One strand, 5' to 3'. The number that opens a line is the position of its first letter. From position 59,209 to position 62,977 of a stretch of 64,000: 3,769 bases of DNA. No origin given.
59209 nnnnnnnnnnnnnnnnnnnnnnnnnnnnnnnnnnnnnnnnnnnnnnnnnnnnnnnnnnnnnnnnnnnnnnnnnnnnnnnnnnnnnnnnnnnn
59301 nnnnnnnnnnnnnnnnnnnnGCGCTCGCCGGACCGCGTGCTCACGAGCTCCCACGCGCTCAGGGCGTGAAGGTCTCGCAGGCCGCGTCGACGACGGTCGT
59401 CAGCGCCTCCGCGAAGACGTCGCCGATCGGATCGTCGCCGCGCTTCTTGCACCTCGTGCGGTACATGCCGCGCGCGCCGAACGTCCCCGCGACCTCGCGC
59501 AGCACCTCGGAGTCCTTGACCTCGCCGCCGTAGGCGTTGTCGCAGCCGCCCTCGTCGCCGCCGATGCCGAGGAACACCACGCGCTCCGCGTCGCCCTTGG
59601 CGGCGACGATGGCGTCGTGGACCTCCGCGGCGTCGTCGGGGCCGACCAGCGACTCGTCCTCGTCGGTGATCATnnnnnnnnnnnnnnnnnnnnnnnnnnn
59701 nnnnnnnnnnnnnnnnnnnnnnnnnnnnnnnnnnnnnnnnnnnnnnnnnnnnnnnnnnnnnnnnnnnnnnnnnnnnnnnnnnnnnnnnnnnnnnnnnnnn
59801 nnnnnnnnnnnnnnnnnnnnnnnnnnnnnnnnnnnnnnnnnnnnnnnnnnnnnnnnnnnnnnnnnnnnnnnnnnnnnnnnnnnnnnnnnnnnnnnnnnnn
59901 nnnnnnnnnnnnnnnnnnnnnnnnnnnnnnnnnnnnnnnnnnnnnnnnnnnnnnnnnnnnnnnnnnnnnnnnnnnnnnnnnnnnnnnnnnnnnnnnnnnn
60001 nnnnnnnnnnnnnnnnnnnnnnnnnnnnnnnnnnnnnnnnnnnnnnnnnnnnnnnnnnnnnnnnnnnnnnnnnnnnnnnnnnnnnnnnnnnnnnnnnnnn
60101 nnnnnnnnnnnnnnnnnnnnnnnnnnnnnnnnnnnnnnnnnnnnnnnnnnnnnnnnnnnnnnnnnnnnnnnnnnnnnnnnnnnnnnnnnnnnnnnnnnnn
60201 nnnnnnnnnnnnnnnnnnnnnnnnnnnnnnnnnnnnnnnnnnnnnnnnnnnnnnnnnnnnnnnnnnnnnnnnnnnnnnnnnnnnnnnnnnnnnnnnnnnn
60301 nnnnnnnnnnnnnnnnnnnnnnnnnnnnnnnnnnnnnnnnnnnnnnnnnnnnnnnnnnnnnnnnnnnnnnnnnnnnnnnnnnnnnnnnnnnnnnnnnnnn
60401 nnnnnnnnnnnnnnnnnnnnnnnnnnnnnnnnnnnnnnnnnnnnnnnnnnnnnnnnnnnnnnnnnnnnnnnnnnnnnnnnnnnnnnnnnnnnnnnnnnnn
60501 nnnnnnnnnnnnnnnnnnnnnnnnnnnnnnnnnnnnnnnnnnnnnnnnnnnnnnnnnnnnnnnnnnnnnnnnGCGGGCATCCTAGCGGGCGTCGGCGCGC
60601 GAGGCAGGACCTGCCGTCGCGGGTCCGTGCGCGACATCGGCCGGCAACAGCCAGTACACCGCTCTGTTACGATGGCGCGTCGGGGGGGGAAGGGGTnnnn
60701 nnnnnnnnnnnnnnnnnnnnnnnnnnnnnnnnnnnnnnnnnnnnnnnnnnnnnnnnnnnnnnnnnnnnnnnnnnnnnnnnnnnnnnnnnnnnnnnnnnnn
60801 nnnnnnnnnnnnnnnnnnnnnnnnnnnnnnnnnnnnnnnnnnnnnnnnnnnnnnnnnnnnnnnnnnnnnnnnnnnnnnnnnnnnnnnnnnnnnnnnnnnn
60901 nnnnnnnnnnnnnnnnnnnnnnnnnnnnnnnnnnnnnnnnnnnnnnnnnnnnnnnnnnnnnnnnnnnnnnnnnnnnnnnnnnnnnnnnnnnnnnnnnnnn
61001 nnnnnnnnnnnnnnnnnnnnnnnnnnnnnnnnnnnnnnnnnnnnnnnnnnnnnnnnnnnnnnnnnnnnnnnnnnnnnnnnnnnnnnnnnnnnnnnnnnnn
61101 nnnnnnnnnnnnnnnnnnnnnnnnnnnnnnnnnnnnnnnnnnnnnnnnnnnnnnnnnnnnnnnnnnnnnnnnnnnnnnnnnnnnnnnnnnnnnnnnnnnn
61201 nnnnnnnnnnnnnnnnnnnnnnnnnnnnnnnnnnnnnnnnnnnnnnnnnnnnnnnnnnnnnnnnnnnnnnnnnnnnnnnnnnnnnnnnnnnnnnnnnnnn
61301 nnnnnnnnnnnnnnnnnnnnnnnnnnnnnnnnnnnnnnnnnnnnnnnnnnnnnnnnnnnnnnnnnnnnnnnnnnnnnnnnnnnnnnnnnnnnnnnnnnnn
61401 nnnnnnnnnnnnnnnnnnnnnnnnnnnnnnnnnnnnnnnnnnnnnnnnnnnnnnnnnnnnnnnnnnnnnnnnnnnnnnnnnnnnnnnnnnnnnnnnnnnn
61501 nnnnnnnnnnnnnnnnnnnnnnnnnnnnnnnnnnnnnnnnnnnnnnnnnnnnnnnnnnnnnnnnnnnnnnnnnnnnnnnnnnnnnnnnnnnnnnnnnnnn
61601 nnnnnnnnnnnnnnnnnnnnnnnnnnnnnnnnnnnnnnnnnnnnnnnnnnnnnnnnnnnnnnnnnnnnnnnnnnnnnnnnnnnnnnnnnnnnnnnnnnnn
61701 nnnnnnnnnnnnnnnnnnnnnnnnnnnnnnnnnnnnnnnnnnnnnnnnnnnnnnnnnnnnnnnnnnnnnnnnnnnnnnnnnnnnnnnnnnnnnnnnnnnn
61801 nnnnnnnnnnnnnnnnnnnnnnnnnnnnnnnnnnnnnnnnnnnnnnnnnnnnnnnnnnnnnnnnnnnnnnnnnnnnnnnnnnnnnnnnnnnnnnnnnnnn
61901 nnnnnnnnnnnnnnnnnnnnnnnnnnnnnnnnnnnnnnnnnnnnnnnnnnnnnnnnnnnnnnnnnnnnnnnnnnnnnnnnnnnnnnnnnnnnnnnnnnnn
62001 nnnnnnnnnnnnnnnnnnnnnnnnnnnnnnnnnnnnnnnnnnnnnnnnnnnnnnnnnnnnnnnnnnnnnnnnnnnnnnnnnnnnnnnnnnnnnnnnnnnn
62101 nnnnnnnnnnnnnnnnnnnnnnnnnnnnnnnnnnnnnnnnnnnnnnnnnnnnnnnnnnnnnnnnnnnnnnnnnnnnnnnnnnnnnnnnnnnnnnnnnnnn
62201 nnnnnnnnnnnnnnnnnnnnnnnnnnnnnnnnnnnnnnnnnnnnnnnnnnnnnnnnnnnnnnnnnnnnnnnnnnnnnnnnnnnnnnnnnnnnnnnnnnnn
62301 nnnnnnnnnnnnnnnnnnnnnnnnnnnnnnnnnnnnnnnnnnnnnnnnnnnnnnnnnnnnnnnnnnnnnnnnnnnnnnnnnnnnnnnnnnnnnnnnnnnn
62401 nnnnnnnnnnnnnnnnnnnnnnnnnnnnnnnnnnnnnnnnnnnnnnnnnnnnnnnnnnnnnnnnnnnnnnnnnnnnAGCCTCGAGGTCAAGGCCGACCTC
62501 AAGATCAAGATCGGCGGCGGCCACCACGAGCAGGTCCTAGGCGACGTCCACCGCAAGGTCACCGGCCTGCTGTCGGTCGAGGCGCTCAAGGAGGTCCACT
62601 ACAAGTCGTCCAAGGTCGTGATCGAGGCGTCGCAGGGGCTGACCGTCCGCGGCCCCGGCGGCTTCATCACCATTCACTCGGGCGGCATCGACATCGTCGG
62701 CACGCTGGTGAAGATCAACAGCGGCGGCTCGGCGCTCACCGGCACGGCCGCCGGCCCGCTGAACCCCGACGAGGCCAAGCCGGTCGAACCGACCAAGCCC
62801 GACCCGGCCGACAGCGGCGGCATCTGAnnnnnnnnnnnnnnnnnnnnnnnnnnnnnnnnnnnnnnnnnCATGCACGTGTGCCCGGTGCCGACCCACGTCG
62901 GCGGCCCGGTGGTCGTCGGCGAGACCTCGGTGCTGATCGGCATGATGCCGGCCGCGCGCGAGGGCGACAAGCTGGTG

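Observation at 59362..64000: Orphan T6SS spike island (vgrG-PAAR-effector) with a divergent ATP-grasp + small-protein pair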

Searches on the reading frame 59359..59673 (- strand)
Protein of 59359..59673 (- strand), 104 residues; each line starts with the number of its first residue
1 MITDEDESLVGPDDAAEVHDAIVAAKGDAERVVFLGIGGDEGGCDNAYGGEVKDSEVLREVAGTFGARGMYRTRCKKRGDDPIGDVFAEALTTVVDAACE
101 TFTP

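Call 7: search_protein_families(library=pfam, proteins=[window:59359-59673:-], max_evalue=0.01)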
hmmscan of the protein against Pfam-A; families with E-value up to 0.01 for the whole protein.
window:59359-59673:- (104 aa): 0 families

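Call 87: search_protein_representatives(protein=window:59359-59673:-)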
Query: 104 residues. Proteins with E-value up to 0.001 (for the whole library): 31; up to 1e-10: 4; up to 1e-30: 2. The best 31 are listed.
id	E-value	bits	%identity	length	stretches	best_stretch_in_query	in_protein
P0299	3.2e-44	165.5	77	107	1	2-104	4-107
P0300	1.7e-34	134.3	69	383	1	2-104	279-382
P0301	4.0e-27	110.6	56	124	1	2-104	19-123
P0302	3.8e-11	59.3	47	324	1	2-104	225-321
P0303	1.2e-10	57.6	48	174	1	2-104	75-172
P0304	1.9e-10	57.0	47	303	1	2-100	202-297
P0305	2.0e-10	56.9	45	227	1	2-101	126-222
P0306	4.4e-10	55.8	43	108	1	2-104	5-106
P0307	7.2e-10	55.2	47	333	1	2-104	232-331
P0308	2.3e-09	53.6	72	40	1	65-104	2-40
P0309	3.8e-09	52.9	44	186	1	2-101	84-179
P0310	1.1e-07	48.2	42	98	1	2-84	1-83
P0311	2.1e-07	47.3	53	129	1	2-69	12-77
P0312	9.3e-07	45.2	72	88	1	39-74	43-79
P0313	1.2e-06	44.8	44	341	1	2-104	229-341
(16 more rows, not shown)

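Call 94: search_protein_families(library=padloc, proteins=[window:59359-59673:-], max_evalue=0.01)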
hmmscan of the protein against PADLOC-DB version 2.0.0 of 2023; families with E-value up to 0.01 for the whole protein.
window:59359-59673:- (104 aa): 0 families

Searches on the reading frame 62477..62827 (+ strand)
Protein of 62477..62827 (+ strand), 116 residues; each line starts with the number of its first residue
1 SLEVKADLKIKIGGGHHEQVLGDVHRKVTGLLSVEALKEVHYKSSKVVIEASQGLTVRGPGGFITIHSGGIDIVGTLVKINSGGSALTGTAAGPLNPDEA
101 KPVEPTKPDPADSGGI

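Call 7: search_protein_families(library=pfam, proteins=[window:62477-62827:+], max_evalue=0.01)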
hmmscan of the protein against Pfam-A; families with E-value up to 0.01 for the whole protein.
window:62477-62827:+ (116 aa): 1 family
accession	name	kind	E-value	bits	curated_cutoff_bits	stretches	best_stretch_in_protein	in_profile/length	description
PF10106.14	DUF2345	-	0.00015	22.1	30.7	1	30-74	87-133/151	Uncharacterized protein conserved in bacteria (DUF2345)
